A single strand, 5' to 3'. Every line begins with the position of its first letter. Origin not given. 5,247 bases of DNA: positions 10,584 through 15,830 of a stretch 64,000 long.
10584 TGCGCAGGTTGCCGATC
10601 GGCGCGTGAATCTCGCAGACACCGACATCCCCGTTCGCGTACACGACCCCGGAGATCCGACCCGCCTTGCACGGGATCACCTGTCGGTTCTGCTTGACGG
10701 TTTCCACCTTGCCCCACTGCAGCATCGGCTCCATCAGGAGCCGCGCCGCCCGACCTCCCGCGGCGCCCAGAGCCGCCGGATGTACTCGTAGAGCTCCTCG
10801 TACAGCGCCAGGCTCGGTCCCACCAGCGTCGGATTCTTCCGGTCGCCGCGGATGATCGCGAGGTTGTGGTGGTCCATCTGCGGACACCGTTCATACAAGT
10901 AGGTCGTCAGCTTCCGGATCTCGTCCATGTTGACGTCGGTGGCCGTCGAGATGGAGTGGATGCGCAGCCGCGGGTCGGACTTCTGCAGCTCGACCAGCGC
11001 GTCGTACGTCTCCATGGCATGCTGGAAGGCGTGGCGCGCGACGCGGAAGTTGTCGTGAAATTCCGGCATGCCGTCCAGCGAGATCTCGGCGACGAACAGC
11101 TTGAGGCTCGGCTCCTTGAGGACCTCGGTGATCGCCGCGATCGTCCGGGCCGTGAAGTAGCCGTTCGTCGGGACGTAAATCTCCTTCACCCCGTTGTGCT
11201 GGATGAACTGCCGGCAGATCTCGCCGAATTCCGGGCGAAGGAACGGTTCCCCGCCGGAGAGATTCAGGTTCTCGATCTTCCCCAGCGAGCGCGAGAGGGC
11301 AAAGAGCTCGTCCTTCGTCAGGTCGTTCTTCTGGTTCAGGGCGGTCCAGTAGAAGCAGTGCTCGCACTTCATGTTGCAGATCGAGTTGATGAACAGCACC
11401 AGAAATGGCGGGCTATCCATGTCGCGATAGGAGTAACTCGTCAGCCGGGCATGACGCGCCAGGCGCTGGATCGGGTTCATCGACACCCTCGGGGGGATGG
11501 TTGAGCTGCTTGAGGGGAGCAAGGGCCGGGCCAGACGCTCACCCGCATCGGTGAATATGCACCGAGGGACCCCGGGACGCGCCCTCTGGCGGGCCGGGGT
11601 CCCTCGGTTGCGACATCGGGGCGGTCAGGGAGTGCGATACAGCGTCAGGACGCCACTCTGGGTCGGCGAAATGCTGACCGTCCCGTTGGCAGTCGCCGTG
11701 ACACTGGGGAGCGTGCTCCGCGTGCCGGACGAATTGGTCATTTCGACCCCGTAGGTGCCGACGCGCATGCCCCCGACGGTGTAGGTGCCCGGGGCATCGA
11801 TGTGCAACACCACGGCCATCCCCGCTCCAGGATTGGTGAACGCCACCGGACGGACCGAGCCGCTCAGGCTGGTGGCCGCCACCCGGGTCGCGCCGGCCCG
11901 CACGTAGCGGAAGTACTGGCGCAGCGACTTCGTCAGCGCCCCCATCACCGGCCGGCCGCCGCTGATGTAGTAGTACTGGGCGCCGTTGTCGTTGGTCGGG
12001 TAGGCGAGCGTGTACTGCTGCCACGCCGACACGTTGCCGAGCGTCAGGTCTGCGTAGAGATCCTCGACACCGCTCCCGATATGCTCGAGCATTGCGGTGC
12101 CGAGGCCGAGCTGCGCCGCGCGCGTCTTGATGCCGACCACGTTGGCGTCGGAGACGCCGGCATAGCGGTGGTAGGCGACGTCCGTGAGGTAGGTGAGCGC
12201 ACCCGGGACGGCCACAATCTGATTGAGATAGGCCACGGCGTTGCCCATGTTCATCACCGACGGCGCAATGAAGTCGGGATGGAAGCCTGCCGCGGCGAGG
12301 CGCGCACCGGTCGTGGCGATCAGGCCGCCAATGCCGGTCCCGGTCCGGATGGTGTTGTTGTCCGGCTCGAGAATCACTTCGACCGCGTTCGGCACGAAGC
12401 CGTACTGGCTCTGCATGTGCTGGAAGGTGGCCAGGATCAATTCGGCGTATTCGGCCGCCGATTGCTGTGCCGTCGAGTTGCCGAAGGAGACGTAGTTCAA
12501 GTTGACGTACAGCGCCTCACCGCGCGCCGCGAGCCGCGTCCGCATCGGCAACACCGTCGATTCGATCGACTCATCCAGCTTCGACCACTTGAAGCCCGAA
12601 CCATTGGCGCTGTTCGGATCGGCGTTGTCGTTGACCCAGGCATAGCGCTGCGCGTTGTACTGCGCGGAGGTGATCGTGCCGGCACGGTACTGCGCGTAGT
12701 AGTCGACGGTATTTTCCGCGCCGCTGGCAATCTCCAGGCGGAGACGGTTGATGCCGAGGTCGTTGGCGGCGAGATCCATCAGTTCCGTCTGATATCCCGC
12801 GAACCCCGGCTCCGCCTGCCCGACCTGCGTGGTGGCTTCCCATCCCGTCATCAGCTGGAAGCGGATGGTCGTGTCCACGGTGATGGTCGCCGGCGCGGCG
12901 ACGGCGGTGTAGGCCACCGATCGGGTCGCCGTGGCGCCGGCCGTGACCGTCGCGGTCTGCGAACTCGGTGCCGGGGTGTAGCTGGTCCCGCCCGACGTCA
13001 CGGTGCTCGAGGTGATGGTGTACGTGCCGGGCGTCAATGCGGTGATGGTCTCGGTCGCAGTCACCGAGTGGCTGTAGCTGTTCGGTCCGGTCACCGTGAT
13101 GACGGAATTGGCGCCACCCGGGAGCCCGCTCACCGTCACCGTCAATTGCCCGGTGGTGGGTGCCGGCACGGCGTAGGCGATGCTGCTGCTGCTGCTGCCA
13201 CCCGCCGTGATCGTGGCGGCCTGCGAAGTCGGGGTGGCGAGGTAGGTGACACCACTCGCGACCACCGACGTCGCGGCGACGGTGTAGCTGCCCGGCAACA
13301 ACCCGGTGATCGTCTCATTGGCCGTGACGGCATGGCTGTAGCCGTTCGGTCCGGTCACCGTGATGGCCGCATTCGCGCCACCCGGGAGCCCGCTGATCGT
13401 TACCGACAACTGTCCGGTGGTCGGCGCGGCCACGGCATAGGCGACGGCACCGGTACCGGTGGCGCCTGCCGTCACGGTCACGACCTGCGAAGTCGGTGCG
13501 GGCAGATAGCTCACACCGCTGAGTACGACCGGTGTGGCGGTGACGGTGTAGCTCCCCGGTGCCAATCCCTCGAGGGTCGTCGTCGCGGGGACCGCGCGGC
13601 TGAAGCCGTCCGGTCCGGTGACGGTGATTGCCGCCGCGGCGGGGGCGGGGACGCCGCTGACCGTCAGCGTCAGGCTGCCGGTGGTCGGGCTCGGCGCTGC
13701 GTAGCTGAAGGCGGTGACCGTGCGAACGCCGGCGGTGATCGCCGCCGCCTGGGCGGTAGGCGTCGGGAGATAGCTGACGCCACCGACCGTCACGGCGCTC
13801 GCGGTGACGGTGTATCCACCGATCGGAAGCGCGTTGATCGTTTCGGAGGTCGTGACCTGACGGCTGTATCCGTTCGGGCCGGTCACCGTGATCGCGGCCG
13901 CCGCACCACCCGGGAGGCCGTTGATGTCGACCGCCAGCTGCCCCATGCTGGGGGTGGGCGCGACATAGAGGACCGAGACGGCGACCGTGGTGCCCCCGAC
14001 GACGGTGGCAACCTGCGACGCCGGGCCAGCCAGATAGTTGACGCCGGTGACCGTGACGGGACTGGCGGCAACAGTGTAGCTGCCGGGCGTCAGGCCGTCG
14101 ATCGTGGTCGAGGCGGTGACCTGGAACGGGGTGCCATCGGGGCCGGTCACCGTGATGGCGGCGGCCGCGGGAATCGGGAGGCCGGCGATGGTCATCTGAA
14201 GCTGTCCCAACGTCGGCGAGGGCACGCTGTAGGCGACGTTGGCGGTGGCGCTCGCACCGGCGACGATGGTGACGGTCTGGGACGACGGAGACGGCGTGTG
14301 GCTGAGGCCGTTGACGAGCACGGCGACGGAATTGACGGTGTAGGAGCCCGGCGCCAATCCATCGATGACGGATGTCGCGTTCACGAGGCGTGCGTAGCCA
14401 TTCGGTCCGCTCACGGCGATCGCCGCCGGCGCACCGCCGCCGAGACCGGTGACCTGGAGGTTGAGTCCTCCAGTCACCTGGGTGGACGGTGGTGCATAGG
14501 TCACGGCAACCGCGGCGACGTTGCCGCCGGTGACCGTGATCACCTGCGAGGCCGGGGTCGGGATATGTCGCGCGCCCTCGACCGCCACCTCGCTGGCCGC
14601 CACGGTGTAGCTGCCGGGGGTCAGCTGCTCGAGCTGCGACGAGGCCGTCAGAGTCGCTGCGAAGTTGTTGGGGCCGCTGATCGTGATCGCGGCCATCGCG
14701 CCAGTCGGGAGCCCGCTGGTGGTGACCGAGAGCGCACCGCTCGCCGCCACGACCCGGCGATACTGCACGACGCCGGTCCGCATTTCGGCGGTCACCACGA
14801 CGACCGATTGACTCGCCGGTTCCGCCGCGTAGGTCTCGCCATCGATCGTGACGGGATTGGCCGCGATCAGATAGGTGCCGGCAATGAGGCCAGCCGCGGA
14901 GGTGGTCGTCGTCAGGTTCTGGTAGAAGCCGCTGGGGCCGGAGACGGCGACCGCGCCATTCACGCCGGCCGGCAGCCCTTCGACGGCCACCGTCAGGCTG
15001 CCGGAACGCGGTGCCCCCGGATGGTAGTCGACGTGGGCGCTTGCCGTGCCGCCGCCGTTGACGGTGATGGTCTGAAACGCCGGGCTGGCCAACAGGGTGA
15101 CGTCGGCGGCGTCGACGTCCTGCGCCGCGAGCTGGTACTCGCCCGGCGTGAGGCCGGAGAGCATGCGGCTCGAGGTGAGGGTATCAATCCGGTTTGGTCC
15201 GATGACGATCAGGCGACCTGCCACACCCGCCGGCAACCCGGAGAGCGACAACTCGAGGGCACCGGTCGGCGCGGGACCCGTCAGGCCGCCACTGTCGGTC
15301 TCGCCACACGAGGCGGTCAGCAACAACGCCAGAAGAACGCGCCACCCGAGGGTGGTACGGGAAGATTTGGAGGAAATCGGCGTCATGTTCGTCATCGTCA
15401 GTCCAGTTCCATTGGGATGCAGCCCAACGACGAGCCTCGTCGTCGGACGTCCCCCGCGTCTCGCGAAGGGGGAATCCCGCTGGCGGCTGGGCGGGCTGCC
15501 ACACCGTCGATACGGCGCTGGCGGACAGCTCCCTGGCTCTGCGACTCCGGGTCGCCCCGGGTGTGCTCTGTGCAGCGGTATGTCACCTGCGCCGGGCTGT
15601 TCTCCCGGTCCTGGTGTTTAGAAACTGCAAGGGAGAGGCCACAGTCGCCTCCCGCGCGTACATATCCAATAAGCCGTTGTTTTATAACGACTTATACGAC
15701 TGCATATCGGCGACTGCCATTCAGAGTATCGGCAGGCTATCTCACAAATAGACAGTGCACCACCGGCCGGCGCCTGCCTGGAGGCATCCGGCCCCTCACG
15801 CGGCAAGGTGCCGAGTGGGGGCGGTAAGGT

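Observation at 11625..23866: Arn-/Pmt-like polyprenyl-phosphate glycosylation parts list built around two GH30-like paralogues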

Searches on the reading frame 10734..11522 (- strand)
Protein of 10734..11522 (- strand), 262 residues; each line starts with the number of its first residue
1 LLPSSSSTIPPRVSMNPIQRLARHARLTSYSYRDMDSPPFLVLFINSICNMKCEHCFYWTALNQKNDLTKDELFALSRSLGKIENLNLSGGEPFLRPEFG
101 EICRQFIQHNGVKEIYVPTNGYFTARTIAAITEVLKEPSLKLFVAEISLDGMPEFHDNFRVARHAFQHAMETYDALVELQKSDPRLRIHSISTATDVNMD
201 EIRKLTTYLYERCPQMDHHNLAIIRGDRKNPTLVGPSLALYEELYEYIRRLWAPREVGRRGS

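Call 9: search_protein_families(library=pfam, proteins=[window:10734-11522:-], max_evalue=0.001)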
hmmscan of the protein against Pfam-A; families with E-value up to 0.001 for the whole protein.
window:10734-11522:- (262 aa): 2 families
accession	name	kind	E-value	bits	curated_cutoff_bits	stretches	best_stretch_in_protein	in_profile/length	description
PF04055.27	Radical_SAM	-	2.7e-15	57.4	29.5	1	47-204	5-161/166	Radical SAM superfamily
PF13353.11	Fer4_12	-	6.9e-06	26.8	22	1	46-135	12-106/137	4Fe-4S single cluster domain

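Call 19: search_protein_families(library=ncbifam, proteins=[window:10734-11522:-], max_evalue=0.01)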
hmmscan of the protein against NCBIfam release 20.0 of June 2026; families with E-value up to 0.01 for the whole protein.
window:10734-11522:- (262 aa): 60 families (the best 25 are shown)
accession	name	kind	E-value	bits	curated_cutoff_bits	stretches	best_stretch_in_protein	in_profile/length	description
TIGR04054.1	rSAM_NirJ1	equivalog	1.8e-15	56.5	650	1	37-182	34-176/387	putative heme d1 biosynthesis radical SAM protein NirJ1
TIGR04546.1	rSAM_ahbC_deAc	equivalog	3e-14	52.6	650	1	34-175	34-171/390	12,18-didecarboxysiroheme deacetylase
TIGR02666.1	moaA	equivalog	3.3e-14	52.6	284.05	1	46-212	17-183/336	GTP 3',8-cyclase MoaA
TIGR04055.1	rSAM_NirJ2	equivalog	5.2e-14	52.5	500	1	48-225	9-176/326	putative heme d1 biosynthesis radical SAM protein NirJ2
TIGR04250.1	SCM_rSAM_ScmE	equivalog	9.1e-14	51.1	400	1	45-211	9-167/358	SynChlorMet cassette radical SAM/SPASM protein ScmE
TIGR04051.1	rSAM_NirJ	equivalog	1.8e-13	50.2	515.45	1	47-176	10-135/354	heme d1 biosynthesis radical SAM protein NirJ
TIGR04347.1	pseudo_SAM_Halo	equivalog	8.2e-13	48.4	525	1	35-206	34-196/390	TIGR04347 family pseudo-SAM/SPASM protein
NF033640.1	N_Twi_rSAM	subfamily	2.9e-12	46.4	170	1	34-225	106-311/398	twitch domain-containing radical SAM protein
TIGR04053.2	TIGR04053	equivalog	1.1e-11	44.6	395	1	34-208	2-172/366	TIGR04053 family radical SAM/SPASM domain-containing protein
NF038283.1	viperin_w_prok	equivalog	2.5e-11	43.3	180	1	44-189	7-157/281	viperin family antiviral radical SAM protein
TIGR04103.1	rSAM_nif11_3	equivalog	5.3e-11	41.8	725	1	44-178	10-139/412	nif11-class peptide radical SAM maturase 3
TIGR02668.1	moaA_archaeal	equivalog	2.2e-10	40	325.25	1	43-141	14-110/303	GTP 3',8-cyclase MoaA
TIGR03961.1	rSAM_PTO1314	hypoth_equivalog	2.6e-10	40.1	306.05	1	48-205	32-174/332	PTO1314 family radical SAM protein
NF001199.0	PRK00164.2-1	equivalog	4.4e-10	39.2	231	1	43-172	16-141/308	GTP 3',8-cyclase MoaA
TIGR04545.1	rSAM_ahbD_hemeb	equivalog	5.1e-10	39.3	500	1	47-224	8-176/339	heme b synthase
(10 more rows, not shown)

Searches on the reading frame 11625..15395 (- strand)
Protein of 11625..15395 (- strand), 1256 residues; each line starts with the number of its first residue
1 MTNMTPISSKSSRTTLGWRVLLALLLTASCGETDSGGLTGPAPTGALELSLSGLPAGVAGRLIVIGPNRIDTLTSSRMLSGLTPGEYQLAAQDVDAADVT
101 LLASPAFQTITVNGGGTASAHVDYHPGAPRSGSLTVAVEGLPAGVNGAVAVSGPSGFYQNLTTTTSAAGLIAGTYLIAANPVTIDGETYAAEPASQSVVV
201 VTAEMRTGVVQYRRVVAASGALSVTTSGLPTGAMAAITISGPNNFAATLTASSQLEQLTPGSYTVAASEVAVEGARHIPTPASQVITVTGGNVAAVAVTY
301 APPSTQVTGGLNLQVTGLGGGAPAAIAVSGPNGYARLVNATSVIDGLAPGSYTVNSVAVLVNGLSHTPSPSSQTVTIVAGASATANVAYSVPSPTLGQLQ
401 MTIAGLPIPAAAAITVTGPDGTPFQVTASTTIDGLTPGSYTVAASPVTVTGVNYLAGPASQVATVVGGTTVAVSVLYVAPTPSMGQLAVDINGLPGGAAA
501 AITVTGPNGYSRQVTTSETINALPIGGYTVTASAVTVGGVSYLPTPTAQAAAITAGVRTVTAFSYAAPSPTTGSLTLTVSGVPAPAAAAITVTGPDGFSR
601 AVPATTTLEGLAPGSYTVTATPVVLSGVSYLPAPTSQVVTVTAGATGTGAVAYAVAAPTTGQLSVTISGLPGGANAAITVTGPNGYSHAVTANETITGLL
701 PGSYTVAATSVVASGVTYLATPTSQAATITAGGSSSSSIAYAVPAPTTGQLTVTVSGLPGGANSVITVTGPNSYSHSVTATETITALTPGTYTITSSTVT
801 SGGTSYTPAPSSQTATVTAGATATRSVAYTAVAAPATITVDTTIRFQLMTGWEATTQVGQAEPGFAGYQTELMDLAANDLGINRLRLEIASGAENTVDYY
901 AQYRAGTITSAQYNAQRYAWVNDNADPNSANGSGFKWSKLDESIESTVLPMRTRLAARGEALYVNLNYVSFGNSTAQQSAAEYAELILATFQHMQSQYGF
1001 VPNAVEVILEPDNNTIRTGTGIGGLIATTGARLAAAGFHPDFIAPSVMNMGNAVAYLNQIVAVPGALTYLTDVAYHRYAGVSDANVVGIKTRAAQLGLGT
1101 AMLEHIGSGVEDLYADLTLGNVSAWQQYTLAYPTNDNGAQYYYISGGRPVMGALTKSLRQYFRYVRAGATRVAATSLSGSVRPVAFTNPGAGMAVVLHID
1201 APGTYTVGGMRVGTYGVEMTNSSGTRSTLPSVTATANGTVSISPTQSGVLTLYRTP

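Call 4: search_protein_families(library=pfam, proteins=[window:11625-15395:-], max_evalue=0.01)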
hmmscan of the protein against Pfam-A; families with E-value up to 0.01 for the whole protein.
window:11625-15395:- (1256 aa): 4 families
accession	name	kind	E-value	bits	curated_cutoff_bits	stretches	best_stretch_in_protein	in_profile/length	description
PF13944.12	Calycin_like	-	1.3e-08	35.6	30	0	748-840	6-97/124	Calycin-like beta-barrel domain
PF17965.7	MucBP_2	-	0.00011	23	23.4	0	767-817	20-70/74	Mucin binding domain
PF14347.11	DUF4399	-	0.0015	19.3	28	0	777-818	48-89/91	Domain of unknown function (DUF4399)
PF05506.17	PLipase_C_C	-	0.0073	17.7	24.4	0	638-687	27-74/80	Bacterial phospholipase C, C-terminal domain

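Call 5: search_protein_families(library=ncbifam, proteins=[window:11625-15395:-], max_evalue=0.01)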
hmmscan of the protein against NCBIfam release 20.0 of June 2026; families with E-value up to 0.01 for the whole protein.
window:11625-15395:- (1256 aa): 1 family
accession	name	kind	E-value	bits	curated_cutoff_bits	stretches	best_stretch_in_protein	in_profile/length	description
NF041762.1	diheme_GEGP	equivalog_domain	0.0069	15.6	300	0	577-620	169-212/359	GEGP motif-containing diheme protein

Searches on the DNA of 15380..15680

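Call 78: search_rna_families(source=window, start=15380, end=15680, threshold=evalue, max_evalue=10, show_alignments=2)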
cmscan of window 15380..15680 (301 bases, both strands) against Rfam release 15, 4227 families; matches with E-value up to 10: 1.
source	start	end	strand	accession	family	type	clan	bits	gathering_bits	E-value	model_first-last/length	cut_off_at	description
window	15478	15576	-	RF03167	c-di-GMP-I-GGC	Cis-reg; riboswitch;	CL00126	22.3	59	0.0036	1-80/80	no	c-di-GMP-I-GGC riboswitch aptamer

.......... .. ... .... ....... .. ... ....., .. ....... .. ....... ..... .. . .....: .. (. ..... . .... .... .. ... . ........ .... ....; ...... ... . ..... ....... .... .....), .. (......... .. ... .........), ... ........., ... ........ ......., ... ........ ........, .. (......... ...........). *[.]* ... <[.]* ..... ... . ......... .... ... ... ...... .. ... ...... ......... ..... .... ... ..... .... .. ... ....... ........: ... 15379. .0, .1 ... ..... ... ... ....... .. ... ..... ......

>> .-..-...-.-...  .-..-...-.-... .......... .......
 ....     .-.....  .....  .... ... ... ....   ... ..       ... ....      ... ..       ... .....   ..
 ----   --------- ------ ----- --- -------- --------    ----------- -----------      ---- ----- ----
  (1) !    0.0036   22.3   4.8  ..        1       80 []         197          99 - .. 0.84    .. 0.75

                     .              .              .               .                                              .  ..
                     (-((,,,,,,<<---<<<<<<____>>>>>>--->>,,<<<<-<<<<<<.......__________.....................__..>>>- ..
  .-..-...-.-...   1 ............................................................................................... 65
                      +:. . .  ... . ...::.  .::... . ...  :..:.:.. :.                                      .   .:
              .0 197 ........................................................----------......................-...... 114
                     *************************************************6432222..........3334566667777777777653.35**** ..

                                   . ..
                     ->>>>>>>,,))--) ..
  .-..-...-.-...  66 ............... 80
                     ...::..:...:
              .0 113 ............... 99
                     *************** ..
